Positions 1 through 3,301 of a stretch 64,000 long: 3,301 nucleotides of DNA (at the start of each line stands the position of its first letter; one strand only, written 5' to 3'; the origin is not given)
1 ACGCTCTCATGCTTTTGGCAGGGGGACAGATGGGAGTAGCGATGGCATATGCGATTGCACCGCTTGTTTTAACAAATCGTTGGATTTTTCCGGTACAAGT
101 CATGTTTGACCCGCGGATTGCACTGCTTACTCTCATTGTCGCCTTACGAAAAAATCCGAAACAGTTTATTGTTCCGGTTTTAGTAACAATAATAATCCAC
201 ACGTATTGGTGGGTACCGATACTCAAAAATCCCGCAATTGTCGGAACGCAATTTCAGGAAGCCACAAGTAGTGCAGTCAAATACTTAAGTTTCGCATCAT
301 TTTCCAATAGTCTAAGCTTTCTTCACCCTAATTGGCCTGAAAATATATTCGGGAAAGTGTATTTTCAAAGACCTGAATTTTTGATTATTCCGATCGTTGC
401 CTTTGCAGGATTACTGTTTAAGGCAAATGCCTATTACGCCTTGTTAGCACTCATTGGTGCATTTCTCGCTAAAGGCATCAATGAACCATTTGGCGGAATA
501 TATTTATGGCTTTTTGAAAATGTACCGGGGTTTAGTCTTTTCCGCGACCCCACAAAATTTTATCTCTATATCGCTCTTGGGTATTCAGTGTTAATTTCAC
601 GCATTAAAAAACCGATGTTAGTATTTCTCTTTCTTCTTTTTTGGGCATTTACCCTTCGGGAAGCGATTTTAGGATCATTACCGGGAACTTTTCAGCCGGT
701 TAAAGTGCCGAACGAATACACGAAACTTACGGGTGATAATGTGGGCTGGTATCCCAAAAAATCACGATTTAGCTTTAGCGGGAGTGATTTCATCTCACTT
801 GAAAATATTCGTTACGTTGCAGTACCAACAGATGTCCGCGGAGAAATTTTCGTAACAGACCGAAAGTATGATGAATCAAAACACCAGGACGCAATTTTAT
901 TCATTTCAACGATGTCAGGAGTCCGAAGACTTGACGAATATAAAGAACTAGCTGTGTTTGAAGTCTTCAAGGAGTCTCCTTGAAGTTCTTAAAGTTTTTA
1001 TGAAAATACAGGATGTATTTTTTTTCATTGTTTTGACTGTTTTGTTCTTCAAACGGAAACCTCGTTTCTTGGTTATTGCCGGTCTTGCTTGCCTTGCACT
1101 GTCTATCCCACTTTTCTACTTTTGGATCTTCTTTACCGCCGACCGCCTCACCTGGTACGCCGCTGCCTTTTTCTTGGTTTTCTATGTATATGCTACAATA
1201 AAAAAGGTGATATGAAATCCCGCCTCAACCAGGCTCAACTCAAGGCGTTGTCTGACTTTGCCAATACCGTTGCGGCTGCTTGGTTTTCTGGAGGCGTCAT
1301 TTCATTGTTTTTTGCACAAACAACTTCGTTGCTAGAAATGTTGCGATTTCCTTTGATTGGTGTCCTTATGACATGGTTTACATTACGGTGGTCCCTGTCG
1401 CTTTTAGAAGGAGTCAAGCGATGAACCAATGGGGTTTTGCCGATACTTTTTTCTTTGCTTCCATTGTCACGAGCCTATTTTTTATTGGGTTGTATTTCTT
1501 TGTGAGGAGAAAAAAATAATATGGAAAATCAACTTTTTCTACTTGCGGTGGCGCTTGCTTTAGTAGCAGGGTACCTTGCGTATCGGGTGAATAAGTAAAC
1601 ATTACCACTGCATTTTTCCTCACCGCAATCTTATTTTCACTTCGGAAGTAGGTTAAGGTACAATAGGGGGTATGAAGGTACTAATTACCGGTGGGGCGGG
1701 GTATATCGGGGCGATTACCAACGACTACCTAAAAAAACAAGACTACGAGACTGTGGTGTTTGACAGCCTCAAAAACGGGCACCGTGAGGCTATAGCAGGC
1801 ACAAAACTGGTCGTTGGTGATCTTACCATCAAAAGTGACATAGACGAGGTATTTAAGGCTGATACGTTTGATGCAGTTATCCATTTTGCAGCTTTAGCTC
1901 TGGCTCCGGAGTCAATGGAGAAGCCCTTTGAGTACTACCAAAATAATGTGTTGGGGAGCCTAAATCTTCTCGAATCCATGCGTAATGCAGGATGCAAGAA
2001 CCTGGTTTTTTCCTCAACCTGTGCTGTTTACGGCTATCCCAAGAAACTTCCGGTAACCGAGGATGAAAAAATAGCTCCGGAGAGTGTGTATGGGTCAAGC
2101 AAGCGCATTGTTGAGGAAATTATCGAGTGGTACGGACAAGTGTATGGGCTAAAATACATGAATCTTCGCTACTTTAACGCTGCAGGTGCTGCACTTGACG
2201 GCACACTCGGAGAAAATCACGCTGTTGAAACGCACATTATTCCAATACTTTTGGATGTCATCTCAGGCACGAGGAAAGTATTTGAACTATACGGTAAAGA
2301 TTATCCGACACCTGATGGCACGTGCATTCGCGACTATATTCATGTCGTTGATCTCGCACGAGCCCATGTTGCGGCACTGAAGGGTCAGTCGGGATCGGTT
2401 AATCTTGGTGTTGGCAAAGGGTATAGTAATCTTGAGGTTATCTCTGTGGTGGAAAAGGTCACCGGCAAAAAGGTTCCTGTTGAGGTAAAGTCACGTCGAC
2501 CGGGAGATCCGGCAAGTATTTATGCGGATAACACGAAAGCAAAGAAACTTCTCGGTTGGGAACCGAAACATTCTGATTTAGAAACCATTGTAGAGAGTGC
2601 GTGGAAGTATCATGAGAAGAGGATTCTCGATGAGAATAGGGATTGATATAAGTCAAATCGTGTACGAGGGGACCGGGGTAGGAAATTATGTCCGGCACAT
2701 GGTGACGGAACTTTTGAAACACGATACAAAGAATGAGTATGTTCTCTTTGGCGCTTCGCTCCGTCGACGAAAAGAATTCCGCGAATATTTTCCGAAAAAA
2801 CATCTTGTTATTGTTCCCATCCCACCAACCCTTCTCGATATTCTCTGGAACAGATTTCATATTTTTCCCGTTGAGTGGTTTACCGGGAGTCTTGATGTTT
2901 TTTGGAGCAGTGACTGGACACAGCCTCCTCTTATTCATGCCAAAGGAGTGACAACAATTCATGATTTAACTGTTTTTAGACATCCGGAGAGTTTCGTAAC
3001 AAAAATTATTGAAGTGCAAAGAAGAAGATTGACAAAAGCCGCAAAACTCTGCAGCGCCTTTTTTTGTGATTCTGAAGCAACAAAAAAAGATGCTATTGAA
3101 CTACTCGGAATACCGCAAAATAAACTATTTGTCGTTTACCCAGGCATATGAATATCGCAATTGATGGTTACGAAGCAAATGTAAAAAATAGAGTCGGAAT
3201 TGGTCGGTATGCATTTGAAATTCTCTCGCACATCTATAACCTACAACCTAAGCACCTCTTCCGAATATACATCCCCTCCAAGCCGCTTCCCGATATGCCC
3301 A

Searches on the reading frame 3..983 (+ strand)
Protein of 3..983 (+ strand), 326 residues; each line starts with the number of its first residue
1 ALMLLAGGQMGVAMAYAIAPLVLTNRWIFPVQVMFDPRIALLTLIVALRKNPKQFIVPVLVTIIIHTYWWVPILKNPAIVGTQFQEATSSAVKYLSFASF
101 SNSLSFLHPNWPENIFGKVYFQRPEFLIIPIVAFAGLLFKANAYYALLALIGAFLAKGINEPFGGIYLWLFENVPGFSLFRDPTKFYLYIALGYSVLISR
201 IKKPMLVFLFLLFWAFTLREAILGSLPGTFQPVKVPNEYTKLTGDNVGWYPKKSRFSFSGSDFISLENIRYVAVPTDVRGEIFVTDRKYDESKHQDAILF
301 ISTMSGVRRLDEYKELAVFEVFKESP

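Call 6: search_protein_families(library=pfam, proteins=[window:3-983:+], max_evalue=0.01)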
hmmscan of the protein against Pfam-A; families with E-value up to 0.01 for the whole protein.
window:3-983:+ (326 aa): 0 families

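Call 8: search_protein_families(library=pfam, proteins=[window:3-980:+], max_evalue=10)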
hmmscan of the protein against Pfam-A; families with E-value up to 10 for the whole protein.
window:3-980:+ (326 aa): 0 families
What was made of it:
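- On Pfam PMT_2 (PF13231) / GT39-GT83: The window copy (438 aa, shorter than the roughly 480-aa homologues) has no hit (calls 6, 8).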

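Call 9: search_protein_families(library=ncbifam, proteins=[window:3-980:+], max_evalue=1)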
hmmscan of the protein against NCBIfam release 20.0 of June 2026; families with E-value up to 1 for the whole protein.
window:3-980:+ (326 aa): 1 family
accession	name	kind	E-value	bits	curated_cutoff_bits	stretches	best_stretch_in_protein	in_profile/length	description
NF053599.1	transp_MmpA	equivalog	2.6e-06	26.3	210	1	131-237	260-379/543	MmpA family trehalose lipid delivery protein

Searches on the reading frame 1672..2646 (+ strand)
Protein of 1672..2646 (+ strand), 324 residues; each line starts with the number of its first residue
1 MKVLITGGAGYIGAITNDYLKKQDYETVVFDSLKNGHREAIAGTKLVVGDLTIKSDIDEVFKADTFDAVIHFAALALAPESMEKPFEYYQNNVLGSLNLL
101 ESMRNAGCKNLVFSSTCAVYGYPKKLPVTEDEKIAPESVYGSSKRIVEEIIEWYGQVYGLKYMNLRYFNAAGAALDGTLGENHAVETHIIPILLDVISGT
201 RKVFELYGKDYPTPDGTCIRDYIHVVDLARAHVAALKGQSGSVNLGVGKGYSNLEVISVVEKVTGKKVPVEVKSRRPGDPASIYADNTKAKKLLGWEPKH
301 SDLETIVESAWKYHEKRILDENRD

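Call 6: search_protein_families(library=pfam, proteins=[window:1672-2646:+], max_evalue=0.01)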
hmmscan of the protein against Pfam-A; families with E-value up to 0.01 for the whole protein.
window:1672-2646:+ (324 aa): 8 families
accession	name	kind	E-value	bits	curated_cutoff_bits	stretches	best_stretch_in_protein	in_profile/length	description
PF01370.27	Epimerase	-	2.8e-55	187.8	20.9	1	3-245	1-239/240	NAD dependent epimerase/dehydratase family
PF16363.11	GDP_Man_Dehyd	-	1.1e-53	183.3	27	1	4-301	1-324/332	GDP-mannose 4,6 dehydratase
PF02719.21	Polysacc_synt_2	-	1.4e-13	51.1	20.2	1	3-172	1-173/293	Polysaccharide biosynthesis protein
PF04321.23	RmlD_sub_bind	-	1.3e-12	47.8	27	1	1-152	1-137/287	RmlD substrate binding domain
PF01073.25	3Beta_HSD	-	7.9e-12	45.2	22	1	4-151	1-157/280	3-beta hydroxysteroid dehydrogenase/isomerase family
PF05368.20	NmrA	-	1.8e-05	24.9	27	1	2-117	4-108/298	NmrA-like family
PF13460.12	NAD_binding_10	-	2.6e-05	24.6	27.2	1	7-153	1-133/184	NAD(P)H-binding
PF07993.18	NAD_binding_4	-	0.0006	19.5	20.1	1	45-166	64-203/258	Male sterility protein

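Call 21: find_encoding_contigs(protein=window:1672-2646:+, flank=10000, max_places=3)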
Protein window:1672-2646:+ (324 aa): 5 contigs read that carry it; 2 places shown.
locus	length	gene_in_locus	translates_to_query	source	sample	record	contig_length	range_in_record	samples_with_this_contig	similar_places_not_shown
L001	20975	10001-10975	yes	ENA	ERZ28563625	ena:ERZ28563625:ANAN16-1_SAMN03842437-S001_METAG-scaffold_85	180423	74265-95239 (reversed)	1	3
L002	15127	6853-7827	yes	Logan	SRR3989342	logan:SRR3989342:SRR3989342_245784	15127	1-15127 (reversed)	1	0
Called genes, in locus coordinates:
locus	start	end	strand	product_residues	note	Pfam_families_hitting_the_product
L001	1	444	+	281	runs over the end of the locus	PF00535:Glycos_transf_2, PF13641:Glyco_tranf_2_3, PF13632:Glyco_trans_2_3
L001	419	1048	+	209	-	PF13489:Methyltransf_23, PF13847:Methyltransf_31 (weak), PF08241:Methyltransf_11, PF08242:Methyltransf_12, PF13649:Methyltransf_25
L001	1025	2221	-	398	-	PF00534:Glycos_transf_1 (weak), PF13692:Glyco_trans_1_4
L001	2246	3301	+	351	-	PF01370:Epimerase, PF02719:Polysacc_synt_2, PF04321:RmlD_sub_bind, PF16363:GDP_Man_Dehyd, PF07993:NAD_binding_4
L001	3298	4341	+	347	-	PF01370:Epimerase, PF02719:Polysacc_synt_2 (faint), PF16363:GDP_Man_Dehyd, PF07993:NAD_binding_4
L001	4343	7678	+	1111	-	PF11847:GT-C_AftD (weak)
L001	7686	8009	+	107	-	-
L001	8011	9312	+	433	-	-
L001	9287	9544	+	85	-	-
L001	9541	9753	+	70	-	-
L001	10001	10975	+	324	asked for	PF01073:3Beta_HSD, PF01370:Epimerase, PF02719:Polysacc_synt_2, PF04321:RmlD_sub_bind, PF05368:NmrA (faint), PF16363:GDP_Man_Dehyd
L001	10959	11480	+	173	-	PF13439:Glyco_transf_4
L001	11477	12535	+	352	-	PF13439:Glyco_transf_4 (weak), PF20706:GT4-conflict (weak), PF00534:Glycos_transf_1, PF13692:Glyco_trans_1_4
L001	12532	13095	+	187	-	PF25087:GMPPB_C (faint), PF00132:Hexapep, PF14602:Hexapep_2 (weak)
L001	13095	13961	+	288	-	PF00535:Glycos_transf_2, PF10111:Glyco_tranf_2_2 (weak), PF13641:Glyco_tranf_2_3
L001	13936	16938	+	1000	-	PF04932:Wzy_C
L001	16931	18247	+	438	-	-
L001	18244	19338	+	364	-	PF13439:Glyco_transf_4, PF00534:Glycos_transf_1 (faint), PF13692:Glyco_trans_1_4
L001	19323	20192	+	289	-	PF00535:Glycos_transf_2, PF10111:Glyco_tranf_2_2 (faint), PF13641:Glyco_tranf_2_3, PF13506:Glyco_transf_21 (faint), PF13632:Glyco_trans_2_3 (weak)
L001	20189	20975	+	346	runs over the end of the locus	PF13439:Glyco_transf_4, PF00534:Glycos_transf_1, PF13692:Glyco_trans_1_4, PF13524:Glyco_trans_1_2 (weak), PF20706:GT4-conflict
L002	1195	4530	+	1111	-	PF11847:GT-C_AftD (weak)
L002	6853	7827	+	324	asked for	PF01073:3Beta_HSD, PF01370:Epimerase, PF02719:Polysacc_synt_2, PF04321:RmlD_sub_bind, PF05368:NmrA (faint), PF16363:GDP_Man_Dehyd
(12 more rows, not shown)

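Call 54: search_protein_families(library=pfam, proteins=[L001:4343-7675:+, L001:7686-8006:+, L001:8011-9309:+, L001:9287-9541:+, L001:9541-9750:+], max_evalue=1)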
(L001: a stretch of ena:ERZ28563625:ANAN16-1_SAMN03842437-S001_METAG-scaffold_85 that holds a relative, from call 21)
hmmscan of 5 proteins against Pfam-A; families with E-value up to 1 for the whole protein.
L001:4343-7675:+ (1111 aa): 2 families
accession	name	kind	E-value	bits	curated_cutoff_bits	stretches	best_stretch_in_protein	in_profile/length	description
PF11847.13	GT-C_AftD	-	1.1e-06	27.3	26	1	285-545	245-512/661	Alpha-(1->3)-arabinofuranosyltransferase, N-terminal GT-C domain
PF18915.5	DUF5667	-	0.1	13.5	27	1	659-735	1-77/99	Domain of unknown function (DUF5667)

L001:7686-8006:+ (107 aa): 0 families

L001:8011-9309:+ (433 aa): 0 families

L001:9287-9541:+ (85 aa): 1 family
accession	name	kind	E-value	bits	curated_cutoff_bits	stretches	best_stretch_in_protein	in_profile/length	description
PF01699.29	Na_Ca_ex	-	0.03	14.7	24.9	1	17-79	76-145/151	Sodium/calcium exchanger protein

L001:9541-9750:+ (70 aa): 0 families

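Call 81: search_protein_families(library=ncbifam, proteins=[window:1672-2643:+], max_evalue=0.00001)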
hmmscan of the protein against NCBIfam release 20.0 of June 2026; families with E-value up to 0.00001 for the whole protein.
window:1672-2643:+ (324 aa): 24 families
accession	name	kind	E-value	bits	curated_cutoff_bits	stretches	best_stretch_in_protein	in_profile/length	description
TIGR01179.1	galE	equivalog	7.6e-119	396.4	262.3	1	2-317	1-328/332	UDP-glucose 4-epimerase GalE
NF007956.0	PRK10675.1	subfamily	6.9e-72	242.4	394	1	1-316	1-331/338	UDP-glucose 4-epimerase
TIGR01181.1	dTDP_gluc_dehyt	equivalog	4.2e-36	124.6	365.1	1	2-315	1-313/321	dTDP-glucose 4,6-dehydratase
TIGR02197.1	heptose_epim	equivalog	1e-28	100.4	274.6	1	3-289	1-284/316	ADP-glyceromanno-heptose 6-epimerase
TIGR04180.1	EDH_00030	hypoth_equivalog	2.1e-27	96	475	1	3-300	1-296/297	NAD-dependent 4,6-dehydratase LegB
NF007490.0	PRK10084.1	subfamily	1.7e-17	63.4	649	1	1-301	1-322/361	dTDP-glucose 4,6-dehydratase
NF043036.1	ErythonDh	equivalog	1.2e-16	60.8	325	1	1-154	1-163/321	D-erythronate dehydrogenase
TIGR02622.1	CDP_4_6_dhtase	equivalog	4.1e-16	59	278.45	1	2-316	6-332/352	CDP-glucose 4,6-dehydratase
NF042422.1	oxyalk_red_OleD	equivalog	5.1e-15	55.7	580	1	1-120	1-114/329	2-alkyl-3-oxoalkanoate reductase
NF011728.1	PRK15181.1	equivalog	2.2e-14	53.2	760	1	4-307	19-331/348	Vi polysaccharide biosynthesis UDP-N-acetylglucosaminuronic acid C-4 epimerase TviC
NF008872.0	PRK11908.1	equivalog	1.6e-13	50.4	294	1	1-193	2-202/349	bifunctional UDP-4-keto-pentose/UDP-xylose synthase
NF047922.1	GDPFucSynFcl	equivalog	1.9e-13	50.6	500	1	39-313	28-300/308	GDP-L-fucose synthase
NF007582.0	PRK10217.1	equivalog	2.6e-13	49.8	698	1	2-263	3-269/355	dTDP-glucose 4,6-dehydratase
TIGR03466.1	HpnA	hypoth_equivalog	3e-13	49.4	367.65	1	1-145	1-143/327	hopanoid-associated sugar epimerase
TIGR01472.1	gmd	equivalog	3e-12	46.4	415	1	27-307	39-331/342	GDP-mannose 4,6-dehydratase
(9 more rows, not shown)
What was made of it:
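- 1672..2646 (+): GalE, UDP-glucose 4-epimerase. NCBIfam TIGR01179 396 bits, cut-off 262 (call 81).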

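Call 97: find_homologous_proteins(query=L001:419-1045:+, max_evalue=1e-30)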
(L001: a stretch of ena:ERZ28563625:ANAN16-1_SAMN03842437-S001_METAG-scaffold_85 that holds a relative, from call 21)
Query L001:419-1045:+ (209 aa): 419 proteins with E <= 1e-30 among 681 candidates; the best 120 are listed.
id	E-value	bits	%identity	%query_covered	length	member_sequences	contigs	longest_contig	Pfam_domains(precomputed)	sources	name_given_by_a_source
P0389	2.0e-138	477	100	100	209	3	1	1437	PF13847.13,PF13489.13,PF13649.13,PF08241.19,PF08242.19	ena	-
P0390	3.5e-112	391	78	100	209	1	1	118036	PF13847.13,PF13489.13,PF13649.13,PF08241.19,PF08242.19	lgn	-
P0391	1.1e-106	373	74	100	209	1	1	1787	PF13847.13,PF13489.13,PF13649.13,PF08241.19,PF08242.19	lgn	-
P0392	2.1e-106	372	75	100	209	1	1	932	PF13847.13,PF13489.13,PF13649.13,PF08241.19,PF08242.19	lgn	-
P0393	4.3e-106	371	75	100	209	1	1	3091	PF13847.13,PF13489.13,PF13649.13,PF08241.19,PF08242.19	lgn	-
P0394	5.0e-106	371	73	100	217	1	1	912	PF13847.13,PF13489.13,PF13649.13,PF08241.19,PF08242.19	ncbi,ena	-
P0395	1.8e-105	369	73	100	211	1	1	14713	PF13847.13,PF13489.13,PF13649.13,PF08241.19,PF08242.19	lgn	-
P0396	4.7e-105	368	73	100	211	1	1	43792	PF07021.19,PF13847.13,PF13489.13,PF13649.13,PF08241.19,PF08242.19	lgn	-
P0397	2.0e-104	366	75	100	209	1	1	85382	PF13847.13,PF13489.13,PF13649.13,PF08241.19,PF08242.19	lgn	-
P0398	3.5e-104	365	80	92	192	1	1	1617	PF13847.13,PF13489.13,PF13649.13,PF08241.19,PF08242.19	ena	-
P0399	1.5e-103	363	75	100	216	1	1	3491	PF13847.13,PF13489.13,PF13649.13,PF08241.19,PF08242.19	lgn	-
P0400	4.9e-101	355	71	100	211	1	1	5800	PF13847.13,PF13489.13,PF13649.13,PF08241.19,PF08242.19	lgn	-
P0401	3.3e-99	349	70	100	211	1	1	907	PF13847.13,PF13489.13,PF13649.13,PF08241.19,PF08242.19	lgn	-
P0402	8.1e-99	348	70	100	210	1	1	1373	PF13489.13,PF13649.13,PF08241.19,PF08242.19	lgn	-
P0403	1.5e-97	343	76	91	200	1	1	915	PF13847.13,PF13489.13,PF13649.13,PF08241.19,PF08242.19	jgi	jgi:SAM-dependent methyltransferase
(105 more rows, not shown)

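Call 98: find_encoding_contigs(protein=P0389, flank=10000, max_places=2)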
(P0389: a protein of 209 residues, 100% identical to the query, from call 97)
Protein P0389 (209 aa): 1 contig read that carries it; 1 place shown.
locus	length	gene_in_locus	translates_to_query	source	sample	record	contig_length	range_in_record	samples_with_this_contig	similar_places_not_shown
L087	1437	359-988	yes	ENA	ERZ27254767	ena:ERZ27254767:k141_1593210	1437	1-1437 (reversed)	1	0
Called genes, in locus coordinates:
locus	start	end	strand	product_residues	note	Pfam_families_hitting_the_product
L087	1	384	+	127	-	?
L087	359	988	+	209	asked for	PF13489:Methyltransf_23, PF13847:Methyltransf_31 (weak), PF08241:Methyltransf_11, PF08242:Methyltransf_12, PF13649:Methyltransf_25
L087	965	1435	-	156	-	?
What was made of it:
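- Tried and rejected: The identical methyltransferase was indexed only on a 1.4-kb contig (call 98).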

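Call 99: find_encoding_contigs(protein=P0390, flank=10000, max_places=1)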
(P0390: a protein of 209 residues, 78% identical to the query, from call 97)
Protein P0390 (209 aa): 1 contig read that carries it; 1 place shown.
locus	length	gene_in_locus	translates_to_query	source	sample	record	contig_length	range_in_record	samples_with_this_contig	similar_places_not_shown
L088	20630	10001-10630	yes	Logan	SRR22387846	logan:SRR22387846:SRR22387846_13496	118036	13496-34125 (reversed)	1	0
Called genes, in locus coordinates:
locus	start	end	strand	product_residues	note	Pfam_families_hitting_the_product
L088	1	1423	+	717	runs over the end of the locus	PF13231:PMT_2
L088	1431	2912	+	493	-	-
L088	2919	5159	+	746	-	PF13231:PMT_2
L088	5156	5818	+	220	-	PF05148:Methyltransf_8, PF01209:Ubie_methyltran, PF13489:Methyltransf_23, PF07021:MetW, PF13847:Methyltransf_31, PF08241:Methyltransf_11, PF08242:Methyltransf_12, PF13649:Methyltransf_25, +1 more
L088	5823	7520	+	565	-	-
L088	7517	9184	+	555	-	-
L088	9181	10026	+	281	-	PF00535:Glycos_transf_2, PF13641:Glyco_tranf_2_3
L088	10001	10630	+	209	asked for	PF13489:Methyltransf_23 (weak), PF13847:Methyltransf_31, PF08241:Methyltransf_11, PF08242:Methyltransf_12, PF13649:Methyltransf_25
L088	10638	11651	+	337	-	PF01073:3Beta_HSD, PF01370:Epimerase, PF02719:Polysacc_synt_2, PF04321:RmlD_sub_bind, PF13460:NAD_binding_10 (weak), PF16363:GDP_Man_Dehyd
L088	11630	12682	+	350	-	PF00535:Glycos_transf_2, PF10111:Glyco_tranf_2_2, PF13641:Glyco_tranf_2_3, PF13506:Glyco_transf_21 (weak), PF13632:Glyco_trans_2_3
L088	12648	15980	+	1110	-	PF11847:GT-C_AftD (faint)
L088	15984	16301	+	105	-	-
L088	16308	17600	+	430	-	-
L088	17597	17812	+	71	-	-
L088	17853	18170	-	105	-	PF01909:NTP_transf_2, PF18765:Polbeta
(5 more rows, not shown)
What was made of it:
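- Tried and rejected: I used a 78%-identical relative instead (call 99).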

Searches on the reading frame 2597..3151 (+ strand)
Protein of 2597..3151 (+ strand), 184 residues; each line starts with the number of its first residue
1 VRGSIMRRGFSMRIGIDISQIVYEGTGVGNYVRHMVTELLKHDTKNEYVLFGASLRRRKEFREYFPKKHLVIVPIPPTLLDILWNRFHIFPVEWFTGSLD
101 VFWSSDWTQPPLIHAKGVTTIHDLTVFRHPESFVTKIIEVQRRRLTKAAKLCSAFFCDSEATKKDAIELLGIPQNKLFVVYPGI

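Call 6: search_protein_families(library=pfam, proteins=[window:2597-3151:+], max_evalue=0.01)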
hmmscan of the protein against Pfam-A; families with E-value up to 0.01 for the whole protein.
window:2597-3151:+ (184 aa): 2 families
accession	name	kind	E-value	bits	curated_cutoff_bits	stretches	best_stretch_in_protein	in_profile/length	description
PF13439.12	Glyco_transf_4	-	8.7e-11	42.6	28.5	1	27-184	3-166/170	Glycosyltransferase Family 4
PF13579.12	Glyco_trans_4_4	-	0.0077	17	29.7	0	27-183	2-158/158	Glycosyl transferase 4-like domain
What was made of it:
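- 2630..3151 (+): Orphan GT4 N-domain protein (173 aa). Pfam Glyco_transf_4 only (call 6).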

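Call 81: search_protein_families(library=ncbifam, proteins=[window:2597-3148:+], max_evalue=0.00001)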
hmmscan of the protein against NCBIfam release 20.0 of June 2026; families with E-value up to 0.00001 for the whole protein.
window:2597-3148:+ (184 aa): 0 families
